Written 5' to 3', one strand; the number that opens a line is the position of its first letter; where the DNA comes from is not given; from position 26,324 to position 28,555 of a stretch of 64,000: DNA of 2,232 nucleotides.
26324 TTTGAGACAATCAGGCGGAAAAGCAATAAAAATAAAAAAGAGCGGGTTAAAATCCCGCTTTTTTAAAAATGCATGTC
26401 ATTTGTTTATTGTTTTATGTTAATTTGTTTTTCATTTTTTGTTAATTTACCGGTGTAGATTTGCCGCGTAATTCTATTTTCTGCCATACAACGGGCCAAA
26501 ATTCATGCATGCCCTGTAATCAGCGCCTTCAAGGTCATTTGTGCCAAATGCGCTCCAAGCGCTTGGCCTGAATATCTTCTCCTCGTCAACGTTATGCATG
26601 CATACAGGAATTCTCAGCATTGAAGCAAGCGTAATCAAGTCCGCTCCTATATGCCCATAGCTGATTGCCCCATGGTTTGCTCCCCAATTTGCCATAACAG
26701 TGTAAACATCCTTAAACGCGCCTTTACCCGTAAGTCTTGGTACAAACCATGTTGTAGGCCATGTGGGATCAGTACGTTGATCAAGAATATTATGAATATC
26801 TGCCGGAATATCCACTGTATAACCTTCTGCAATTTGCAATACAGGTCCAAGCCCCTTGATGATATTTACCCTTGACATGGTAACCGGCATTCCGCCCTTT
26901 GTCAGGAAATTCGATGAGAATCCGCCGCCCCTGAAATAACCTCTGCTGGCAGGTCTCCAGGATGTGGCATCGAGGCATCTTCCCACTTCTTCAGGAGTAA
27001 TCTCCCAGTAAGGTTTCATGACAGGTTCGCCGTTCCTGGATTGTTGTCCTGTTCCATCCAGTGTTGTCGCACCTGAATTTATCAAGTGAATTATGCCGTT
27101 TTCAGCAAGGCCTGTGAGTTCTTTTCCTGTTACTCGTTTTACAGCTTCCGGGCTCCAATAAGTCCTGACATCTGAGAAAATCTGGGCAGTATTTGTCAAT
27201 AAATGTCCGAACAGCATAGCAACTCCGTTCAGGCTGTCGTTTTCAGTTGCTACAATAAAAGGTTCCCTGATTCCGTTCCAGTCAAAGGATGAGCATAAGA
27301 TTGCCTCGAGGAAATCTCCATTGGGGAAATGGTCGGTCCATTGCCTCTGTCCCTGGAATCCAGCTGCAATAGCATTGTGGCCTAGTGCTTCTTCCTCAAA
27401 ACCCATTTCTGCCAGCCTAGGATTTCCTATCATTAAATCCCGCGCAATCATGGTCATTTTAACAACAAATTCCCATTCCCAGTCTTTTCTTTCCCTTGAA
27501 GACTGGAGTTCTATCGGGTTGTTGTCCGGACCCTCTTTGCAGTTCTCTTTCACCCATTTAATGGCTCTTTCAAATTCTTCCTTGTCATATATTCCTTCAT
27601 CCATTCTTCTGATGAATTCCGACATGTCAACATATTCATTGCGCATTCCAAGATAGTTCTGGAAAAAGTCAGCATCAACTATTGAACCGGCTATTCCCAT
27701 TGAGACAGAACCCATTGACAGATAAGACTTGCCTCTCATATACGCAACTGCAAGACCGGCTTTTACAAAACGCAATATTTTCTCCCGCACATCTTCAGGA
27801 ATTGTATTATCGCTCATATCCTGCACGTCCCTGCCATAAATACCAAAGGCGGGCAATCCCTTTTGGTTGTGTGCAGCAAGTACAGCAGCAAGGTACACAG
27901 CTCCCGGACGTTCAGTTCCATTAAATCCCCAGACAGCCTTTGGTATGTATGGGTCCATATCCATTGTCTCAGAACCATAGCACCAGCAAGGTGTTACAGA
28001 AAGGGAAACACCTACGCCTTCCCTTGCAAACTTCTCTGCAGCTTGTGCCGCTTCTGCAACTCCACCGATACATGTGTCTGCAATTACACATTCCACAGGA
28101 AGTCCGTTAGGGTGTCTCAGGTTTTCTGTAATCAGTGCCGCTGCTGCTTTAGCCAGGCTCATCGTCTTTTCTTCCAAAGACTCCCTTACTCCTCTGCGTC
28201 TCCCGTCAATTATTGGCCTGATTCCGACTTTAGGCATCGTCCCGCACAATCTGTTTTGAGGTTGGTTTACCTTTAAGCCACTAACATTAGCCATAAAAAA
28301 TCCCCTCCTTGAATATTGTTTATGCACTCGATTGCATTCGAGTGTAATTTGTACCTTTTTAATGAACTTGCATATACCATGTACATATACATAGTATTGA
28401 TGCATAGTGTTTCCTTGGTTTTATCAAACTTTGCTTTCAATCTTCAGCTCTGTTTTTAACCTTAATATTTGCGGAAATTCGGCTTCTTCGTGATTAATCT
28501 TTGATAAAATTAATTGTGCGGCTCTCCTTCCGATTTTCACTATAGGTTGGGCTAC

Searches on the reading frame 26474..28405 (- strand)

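Call 4: search_protein_families(library=pfam, proteins=[window:26474-28405:-], max_evalue=0.01)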
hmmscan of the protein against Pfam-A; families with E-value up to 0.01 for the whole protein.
window:26474-28405:- (643 aa): 3 families
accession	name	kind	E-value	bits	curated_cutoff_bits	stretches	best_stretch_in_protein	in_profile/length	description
PF07882.17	Fucose_iso_N2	-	2e-98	327.7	22.3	1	226-405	1-180/180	L-fucose isomerase, second N-terminal domain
PF07881.17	Fucose_iso_N1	-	8.1e-82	273.5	28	1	57-225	1-169/169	L-fucose isomerase, first N-terminal domain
PF02952.23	Fucose_iso_C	-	1.2e-49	168.1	29.3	1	441-604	1-143/143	L-fucose isomerase, C-terminal domain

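Call 85: search_protein_families(library=ncbifam, proteins=[window:26474-28405:-], max_evalue=1e-20)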
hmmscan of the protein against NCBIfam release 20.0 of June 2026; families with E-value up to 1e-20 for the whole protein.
window:26474-28405:- (643 aa): 2 families
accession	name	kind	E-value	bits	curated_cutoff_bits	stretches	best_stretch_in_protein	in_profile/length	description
NF008220.0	PRK10991.1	equivalog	0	1137.9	775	1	56-641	5-590/591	L-fucose isomerase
TIGR01089.1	fucI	equivalog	0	1115.5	850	1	57-640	3-586/587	L-fucose isomerase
